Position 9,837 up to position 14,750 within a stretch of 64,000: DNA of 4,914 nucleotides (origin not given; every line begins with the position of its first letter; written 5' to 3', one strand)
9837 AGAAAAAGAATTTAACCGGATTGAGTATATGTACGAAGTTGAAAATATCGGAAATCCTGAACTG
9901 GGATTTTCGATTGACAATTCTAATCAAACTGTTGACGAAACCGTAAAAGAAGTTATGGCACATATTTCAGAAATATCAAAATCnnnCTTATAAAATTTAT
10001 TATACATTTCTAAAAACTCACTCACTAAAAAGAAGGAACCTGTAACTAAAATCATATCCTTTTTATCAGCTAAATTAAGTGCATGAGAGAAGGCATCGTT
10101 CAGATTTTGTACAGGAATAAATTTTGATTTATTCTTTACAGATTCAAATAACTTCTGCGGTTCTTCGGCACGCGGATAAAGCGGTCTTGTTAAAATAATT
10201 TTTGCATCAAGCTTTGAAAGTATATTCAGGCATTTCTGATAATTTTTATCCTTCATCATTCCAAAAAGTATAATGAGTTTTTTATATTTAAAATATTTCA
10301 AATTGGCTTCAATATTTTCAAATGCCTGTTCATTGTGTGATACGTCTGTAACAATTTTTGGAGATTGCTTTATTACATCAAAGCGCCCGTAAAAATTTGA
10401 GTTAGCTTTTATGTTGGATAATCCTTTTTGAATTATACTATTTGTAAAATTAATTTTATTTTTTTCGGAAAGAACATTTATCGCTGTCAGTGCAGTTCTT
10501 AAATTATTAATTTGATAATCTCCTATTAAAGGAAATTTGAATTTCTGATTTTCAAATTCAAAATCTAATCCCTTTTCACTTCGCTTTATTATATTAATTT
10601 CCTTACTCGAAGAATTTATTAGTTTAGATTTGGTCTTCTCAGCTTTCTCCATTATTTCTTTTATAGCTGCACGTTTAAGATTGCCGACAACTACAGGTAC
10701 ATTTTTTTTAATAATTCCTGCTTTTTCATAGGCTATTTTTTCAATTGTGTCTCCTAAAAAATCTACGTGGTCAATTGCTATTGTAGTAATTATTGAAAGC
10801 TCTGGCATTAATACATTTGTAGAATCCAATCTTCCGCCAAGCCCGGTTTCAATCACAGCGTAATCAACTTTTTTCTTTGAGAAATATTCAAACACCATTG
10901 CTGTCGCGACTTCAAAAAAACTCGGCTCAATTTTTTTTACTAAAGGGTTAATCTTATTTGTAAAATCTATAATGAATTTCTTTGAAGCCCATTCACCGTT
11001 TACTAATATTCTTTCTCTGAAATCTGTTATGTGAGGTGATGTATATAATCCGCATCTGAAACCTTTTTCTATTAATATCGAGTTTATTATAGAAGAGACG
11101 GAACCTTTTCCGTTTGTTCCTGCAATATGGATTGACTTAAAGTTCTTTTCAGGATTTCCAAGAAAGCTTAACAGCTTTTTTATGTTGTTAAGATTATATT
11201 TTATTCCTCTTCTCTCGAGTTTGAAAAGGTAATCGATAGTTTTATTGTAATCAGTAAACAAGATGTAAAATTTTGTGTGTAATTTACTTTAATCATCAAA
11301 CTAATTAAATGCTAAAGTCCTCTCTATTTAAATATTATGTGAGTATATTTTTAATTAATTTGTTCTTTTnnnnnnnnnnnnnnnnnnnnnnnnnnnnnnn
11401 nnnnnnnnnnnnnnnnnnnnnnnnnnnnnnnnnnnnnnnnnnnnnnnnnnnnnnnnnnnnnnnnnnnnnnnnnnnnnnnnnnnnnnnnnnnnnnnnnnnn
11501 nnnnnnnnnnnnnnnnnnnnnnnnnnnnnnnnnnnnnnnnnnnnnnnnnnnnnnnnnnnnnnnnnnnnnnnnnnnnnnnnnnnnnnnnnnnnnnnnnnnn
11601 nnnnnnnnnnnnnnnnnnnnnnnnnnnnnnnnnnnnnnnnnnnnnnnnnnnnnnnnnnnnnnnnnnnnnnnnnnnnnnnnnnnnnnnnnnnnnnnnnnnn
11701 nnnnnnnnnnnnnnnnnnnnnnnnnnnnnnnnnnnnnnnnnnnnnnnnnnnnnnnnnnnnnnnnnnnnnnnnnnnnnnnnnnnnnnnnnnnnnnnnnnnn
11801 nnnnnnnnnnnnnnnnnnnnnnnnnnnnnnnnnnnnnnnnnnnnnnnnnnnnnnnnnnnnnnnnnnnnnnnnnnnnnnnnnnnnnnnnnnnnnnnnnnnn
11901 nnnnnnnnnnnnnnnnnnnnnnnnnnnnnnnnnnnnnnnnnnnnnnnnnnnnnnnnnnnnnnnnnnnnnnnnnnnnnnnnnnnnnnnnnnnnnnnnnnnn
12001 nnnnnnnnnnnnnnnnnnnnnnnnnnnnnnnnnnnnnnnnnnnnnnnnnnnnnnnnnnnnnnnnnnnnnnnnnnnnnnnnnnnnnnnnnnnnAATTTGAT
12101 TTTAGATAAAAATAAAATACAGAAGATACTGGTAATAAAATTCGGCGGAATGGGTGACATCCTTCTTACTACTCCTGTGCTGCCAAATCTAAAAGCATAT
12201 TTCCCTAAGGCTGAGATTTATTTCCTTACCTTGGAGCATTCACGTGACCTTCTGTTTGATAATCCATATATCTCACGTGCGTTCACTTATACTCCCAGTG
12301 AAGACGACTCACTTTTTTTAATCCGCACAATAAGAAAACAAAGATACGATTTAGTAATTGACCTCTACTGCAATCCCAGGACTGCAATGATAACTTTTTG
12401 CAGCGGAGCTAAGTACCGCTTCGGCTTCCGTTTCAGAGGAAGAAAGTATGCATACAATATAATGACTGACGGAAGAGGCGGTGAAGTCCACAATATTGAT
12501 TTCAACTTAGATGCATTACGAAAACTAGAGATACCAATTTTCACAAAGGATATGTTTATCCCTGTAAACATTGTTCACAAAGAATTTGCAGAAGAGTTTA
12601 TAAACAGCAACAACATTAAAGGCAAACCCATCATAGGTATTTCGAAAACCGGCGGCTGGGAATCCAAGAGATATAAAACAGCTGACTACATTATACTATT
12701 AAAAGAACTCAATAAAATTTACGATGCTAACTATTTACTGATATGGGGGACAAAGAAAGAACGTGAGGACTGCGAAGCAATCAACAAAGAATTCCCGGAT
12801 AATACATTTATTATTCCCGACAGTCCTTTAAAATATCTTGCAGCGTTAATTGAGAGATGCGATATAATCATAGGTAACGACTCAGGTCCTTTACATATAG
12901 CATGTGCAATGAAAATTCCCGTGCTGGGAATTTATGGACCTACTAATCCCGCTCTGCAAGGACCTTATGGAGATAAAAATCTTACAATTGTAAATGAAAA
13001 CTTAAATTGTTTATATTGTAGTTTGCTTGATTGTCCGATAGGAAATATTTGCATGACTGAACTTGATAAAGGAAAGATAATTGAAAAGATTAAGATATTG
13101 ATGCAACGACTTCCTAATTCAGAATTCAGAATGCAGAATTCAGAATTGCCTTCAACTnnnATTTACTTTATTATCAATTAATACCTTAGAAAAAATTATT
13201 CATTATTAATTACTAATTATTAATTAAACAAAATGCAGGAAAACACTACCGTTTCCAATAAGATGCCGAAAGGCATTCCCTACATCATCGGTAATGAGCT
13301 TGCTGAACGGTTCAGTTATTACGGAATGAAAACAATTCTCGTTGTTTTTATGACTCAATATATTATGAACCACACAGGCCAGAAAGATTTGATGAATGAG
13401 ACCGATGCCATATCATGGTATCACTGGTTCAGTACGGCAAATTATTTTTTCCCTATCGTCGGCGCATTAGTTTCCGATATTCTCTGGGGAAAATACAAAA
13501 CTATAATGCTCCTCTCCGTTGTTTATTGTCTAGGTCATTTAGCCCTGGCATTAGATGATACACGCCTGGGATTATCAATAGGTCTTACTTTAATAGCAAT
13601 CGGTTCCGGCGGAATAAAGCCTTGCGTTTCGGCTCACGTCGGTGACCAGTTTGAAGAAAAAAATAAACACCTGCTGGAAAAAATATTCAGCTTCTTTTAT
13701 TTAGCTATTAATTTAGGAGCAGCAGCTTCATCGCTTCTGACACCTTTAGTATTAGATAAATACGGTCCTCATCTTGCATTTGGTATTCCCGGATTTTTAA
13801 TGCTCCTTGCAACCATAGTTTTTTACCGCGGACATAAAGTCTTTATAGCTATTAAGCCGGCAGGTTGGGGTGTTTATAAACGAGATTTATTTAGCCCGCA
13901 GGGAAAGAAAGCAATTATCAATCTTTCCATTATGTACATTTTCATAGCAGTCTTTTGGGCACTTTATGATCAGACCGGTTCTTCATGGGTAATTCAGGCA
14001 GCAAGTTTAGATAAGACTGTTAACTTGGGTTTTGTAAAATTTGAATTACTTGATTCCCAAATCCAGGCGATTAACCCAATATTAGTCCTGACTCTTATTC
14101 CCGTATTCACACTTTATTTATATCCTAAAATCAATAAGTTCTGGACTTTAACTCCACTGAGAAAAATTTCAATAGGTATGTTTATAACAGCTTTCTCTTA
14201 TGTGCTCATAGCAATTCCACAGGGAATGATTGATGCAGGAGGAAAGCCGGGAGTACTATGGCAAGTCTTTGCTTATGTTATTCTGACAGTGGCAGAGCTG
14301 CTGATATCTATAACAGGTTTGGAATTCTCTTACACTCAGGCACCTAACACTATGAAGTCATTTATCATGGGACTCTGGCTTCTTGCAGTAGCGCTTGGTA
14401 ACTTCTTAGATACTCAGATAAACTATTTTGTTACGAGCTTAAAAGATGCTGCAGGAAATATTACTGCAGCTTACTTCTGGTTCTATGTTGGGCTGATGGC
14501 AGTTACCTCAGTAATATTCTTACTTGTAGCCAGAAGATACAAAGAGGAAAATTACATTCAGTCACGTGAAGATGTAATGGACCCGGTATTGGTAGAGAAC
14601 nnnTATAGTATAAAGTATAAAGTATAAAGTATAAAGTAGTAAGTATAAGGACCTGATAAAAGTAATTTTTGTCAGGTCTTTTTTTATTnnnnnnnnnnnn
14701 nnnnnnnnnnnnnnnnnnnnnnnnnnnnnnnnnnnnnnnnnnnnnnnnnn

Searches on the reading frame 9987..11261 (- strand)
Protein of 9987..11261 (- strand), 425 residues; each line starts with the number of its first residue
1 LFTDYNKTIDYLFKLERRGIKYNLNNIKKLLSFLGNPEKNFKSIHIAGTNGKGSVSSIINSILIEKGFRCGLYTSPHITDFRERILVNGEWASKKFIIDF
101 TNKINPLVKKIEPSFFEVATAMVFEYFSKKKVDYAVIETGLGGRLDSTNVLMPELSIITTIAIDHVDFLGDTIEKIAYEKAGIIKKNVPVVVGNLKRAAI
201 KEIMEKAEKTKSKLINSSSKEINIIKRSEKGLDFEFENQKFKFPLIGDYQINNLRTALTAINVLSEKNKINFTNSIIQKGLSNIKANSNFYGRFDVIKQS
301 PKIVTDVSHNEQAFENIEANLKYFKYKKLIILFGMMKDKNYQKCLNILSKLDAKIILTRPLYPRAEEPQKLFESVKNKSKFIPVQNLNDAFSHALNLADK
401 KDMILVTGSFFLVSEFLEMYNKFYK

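Call 73: search_protein_families(library=pfam, proteins=[window:9987-11261:-], max_evalue=0.00001)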
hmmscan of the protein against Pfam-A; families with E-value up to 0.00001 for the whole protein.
window:9987-11261:- (425 aa): 2 families
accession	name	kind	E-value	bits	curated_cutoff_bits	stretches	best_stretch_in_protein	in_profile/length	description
PF02875.26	Mur_ligase_C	-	2.2e-18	67.7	28.4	1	292-410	1-127/127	Mur ligase, glutamate ligase domain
PF08245.18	Mur_ligase_M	-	2e-17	64.2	24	1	46-260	1-199/200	Mur ligase middle domain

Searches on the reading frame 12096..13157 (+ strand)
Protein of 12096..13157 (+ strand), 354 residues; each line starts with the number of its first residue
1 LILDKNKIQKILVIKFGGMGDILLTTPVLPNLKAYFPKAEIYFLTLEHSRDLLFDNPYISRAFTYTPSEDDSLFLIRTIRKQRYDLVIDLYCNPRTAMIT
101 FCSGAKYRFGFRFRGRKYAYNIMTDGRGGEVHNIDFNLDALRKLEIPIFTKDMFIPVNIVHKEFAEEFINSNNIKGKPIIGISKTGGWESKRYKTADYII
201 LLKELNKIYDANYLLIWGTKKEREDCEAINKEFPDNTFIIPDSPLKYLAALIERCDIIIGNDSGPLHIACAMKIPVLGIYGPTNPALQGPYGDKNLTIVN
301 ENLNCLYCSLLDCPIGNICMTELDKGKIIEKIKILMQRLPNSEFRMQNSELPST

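Call 73: search_protein_families(library=pfam, proteins=[window:12096-13157:+], max_evalue=0.00001)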
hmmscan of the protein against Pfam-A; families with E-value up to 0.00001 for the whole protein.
window:12096-13157:+ (354 aa): 1 family
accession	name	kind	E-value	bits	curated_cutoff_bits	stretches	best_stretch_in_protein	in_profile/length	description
PF01075.23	Glyco_transf_9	-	6.6e-33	114.5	22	1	75-311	4-239/247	Glycosyltransferase family 9 (heptosyltransferase)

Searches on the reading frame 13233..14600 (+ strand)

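Call 73: search_protein_families(library=pfam, proteins=[window:13233-14600:+], max_evalue=0.00001)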
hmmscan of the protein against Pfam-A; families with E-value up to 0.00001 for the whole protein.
window:13233-14600:+ (456 aa): 2 families
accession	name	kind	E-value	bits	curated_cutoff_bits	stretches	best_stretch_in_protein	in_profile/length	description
PF00854.27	PTR2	-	2.4e-79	267.5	27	2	224-406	197-385/392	POT family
PF07690.21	MFS_1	-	4.8e-16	59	33.4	1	27-392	6-345/347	Major Facilitator Superfamily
